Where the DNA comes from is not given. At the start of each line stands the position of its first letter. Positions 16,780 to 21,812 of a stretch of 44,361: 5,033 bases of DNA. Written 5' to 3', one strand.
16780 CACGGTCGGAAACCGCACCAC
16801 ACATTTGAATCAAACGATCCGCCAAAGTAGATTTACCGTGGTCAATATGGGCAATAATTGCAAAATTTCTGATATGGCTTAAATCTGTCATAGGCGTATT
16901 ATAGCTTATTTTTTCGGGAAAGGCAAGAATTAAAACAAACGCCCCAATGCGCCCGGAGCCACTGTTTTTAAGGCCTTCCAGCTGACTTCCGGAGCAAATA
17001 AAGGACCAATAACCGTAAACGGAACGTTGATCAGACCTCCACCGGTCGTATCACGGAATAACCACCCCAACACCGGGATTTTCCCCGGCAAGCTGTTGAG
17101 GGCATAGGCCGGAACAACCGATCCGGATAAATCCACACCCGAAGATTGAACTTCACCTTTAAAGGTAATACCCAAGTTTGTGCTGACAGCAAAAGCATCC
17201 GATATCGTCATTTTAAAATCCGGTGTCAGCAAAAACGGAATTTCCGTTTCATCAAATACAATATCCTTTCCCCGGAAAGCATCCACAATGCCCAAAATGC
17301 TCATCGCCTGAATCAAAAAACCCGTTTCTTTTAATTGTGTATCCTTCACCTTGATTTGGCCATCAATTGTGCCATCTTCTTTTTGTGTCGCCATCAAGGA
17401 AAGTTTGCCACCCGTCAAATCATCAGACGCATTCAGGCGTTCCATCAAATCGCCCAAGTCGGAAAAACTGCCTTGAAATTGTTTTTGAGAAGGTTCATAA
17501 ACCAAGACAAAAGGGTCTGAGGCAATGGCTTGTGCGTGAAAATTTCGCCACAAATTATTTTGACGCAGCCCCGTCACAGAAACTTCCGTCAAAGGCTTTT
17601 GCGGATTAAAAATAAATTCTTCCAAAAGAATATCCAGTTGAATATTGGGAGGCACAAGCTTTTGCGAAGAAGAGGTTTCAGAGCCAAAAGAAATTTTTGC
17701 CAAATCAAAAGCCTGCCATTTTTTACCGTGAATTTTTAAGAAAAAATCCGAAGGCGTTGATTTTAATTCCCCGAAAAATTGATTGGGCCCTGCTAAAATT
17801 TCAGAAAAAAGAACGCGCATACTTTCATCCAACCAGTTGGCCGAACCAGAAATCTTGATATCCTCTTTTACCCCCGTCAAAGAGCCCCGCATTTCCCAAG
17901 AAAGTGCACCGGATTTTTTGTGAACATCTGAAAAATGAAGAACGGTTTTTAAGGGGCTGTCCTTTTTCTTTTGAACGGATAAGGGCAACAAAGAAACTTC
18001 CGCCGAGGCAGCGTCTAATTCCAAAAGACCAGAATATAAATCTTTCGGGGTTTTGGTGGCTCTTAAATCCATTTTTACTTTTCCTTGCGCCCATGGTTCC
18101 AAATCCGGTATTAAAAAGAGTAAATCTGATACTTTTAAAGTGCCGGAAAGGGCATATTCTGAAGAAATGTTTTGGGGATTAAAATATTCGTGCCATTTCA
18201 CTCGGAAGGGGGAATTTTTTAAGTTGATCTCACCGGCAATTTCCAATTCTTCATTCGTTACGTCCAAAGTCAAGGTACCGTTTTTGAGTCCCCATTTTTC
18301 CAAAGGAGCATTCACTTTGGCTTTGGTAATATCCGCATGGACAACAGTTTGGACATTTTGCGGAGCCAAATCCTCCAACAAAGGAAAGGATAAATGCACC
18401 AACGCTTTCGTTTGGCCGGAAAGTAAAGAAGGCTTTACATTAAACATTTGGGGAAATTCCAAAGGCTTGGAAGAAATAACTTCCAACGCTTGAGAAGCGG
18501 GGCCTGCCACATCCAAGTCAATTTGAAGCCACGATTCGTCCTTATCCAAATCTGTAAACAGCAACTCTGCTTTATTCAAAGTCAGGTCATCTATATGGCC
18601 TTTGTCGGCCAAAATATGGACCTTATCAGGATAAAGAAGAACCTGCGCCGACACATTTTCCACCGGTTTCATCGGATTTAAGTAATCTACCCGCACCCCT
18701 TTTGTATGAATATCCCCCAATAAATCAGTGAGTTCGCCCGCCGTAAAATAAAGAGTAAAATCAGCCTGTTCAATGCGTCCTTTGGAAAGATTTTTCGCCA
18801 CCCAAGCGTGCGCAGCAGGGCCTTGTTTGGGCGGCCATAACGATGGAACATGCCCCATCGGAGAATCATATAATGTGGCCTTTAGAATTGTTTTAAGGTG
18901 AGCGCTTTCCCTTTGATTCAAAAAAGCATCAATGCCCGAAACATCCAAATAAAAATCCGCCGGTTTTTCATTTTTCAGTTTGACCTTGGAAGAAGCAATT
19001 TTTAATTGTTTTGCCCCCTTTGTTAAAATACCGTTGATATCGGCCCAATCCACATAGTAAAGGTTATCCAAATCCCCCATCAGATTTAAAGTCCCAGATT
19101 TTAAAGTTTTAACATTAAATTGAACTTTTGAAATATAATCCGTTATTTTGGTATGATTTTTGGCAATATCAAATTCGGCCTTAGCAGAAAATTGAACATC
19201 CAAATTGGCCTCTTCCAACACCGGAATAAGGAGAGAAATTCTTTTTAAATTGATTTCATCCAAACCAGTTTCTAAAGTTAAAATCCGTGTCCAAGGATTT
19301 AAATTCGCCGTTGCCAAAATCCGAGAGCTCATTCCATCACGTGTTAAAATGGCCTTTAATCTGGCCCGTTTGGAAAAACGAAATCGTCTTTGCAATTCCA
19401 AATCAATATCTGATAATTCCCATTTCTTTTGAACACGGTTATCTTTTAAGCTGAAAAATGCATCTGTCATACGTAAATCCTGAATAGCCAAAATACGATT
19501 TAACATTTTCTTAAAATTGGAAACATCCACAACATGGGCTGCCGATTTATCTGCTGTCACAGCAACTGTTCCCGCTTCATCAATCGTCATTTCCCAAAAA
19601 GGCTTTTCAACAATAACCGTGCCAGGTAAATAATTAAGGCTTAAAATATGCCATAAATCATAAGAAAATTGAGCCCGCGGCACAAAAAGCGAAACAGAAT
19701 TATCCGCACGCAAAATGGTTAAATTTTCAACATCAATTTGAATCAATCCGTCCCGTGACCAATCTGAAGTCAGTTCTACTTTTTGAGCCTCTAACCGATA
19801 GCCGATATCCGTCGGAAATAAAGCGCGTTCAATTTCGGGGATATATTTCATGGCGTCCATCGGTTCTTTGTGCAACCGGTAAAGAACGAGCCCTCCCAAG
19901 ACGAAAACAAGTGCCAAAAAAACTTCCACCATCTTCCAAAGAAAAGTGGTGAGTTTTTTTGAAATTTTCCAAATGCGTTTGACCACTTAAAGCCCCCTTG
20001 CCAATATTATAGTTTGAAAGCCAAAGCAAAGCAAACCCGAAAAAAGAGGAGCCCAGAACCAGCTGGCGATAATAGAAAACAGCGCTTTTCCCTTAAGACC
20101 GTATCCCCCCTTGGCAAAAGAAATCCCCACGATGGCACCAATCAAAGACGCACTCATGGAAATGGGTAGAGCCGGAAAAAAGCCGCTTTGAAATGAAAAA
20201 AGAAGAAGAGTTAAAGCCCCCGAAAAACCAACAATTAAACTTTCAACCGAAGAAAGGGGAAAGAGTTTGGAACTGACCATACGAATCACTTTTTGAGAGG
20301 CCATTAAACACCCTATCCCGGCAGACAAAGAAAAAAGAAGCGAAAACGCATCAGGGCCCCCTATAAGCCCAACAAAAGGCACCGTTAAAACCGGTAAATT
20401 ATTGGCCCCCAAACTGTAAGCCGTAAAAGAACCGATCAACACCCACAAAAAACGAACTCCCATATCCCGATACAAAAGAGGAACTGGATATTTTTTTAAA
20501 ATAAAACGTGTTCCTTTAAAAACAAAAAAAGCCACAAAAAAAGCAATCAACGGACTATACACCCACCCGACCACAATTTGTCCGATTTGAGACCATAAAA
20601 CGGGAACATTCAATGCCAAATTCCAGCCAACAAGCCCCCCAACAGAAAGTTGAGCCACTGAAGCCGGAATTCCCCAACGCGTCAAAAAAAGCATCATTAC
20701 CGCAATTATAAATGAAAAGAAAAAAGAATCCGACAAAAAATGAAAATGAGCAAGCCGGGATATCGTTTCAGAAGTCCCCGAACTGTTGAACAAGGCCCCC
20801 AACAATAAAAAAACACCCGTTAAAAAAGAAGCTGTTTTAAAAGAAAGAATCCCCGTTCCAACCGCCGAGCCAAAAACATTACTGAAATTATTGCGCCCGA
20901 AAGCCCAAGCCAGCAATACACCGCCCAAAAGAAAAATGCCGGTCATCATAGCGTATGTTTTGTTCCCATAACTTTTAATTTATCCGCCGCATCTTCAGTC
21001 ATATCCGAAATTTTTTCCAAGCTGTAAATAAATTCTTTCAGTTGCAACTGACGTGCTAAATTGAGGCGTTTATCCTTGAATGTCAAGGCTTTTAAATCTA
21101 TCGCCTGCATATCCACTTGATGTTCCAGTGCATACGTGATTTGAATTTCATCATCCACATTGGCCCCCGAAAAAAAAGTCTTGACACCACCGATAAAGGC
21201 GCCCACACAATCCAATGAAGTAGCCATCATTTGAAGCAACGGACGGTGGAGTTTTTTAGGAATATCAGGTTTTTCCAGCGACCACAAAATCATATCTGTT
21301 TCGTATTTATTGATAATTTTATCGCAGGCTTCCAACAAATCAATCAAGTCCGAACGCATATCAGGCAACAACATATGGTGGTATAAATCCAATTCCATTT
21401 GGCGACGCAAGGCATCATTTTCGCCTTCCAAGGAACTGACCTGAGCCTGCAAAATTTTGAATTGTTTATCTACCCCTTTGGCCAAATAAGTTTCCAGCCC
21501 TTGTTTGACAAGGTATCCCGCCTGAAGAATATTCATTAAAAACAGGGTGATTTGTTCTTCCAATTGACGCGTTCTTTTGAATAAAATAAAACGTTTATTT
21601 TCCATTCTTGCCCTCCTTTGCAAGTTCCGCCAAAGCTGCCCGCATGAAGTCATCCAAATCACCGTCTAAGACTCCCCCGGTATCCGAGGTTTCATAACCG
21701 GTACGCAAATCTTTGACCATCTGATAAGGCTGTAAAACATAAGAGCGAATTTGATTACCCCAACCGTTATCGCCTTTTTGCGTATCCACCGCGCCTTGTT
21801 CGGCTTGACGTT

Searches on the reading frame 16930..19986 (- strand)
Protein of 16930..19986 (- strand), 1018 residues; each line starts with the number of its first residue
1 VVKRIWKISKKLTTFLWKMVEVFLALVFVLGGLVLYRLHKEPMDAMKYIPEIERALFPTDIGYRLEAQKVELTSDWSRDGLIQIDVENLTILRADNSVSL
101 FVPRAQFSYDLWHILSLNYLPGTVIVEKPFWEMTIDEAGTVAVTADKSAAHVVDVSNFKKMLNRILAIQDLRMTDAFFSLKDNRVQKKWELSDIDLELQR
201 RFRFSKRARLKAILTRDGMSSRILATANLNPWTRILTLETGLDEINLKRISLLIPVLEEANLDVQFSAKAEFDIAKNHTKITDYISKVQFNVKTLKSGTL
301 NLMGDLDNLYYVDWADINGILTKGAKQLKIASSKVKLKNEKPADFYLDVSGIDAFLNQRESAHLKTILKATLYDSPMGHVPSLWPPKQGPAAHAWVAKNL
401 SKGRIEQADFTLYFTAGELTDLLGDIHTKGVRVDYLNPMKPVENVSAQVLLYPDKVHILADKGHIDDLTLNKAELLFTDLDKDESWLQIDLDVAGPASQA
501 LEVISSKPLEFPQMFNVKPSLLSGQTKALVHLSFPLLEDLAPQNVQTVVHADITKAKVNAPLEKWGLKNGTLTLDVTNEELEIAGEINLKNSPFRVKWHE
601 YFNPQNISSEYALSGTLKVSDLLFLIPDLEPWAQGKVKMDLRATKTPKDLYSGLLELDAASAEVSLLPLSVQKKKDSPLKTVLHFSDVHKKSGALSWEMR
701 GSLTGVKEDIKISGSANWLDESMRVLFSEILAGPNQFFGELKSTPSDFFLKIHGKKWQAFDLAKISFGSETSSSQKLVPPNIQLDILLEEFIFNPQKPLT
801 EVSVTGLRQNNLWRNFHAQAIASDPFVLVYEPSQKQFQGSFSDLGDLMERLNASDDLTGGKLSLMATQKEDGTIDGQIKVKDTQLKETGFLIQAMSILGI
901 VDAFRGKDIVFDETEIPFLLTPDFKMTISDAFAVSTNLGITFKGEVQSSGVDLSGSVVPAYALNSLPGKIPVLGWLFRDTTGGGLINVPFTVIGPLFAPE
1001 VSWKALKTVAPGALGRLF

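Call 19: search_protein_families(library=pfam, proteins=[window:16930-19986:-], max_evalue=0.00001)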
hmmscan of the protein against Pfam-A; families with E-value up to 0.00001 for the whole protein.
window:16930-19986:- (1018 aa): 1 family
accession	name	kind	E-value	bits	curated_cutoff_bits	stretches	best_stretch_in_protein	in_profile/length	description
PF13116.12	YhdP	-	2.2e-22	79.3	46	1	321-680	436-793/1224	YhdP protein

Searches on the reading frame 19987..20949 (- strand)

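Call 19: search_protein_families(library=pfam, proteins=[window:19987-20949:-], max_evalue=0.00001)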
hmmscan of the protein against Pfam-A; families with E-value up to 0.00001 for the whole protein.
window:19987-20949:- (320 aa): 1 family
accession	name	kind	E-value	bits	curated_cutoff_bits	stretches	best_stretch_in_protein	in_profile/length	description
PF01384.25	PHO4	-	2.2e-33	116.1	33.7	2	18-252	2-298/350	Phosphate transporter family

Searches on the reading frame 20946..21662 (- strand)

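Call 21: search_protein_families(library=pfam, proteins=[window:20946-21662:-], max_evalue=0.00001)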
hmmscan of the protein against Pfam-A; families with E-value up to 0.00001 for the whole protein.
window:20946-21662:- (238 aa): 1 family
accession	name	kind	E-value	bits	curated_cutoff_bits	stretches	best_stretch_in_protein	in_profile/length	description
PF01865.21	PhoU_div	-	4e-23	82.3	24.4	1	44-232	19-211/214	Protein of unknown function DUF47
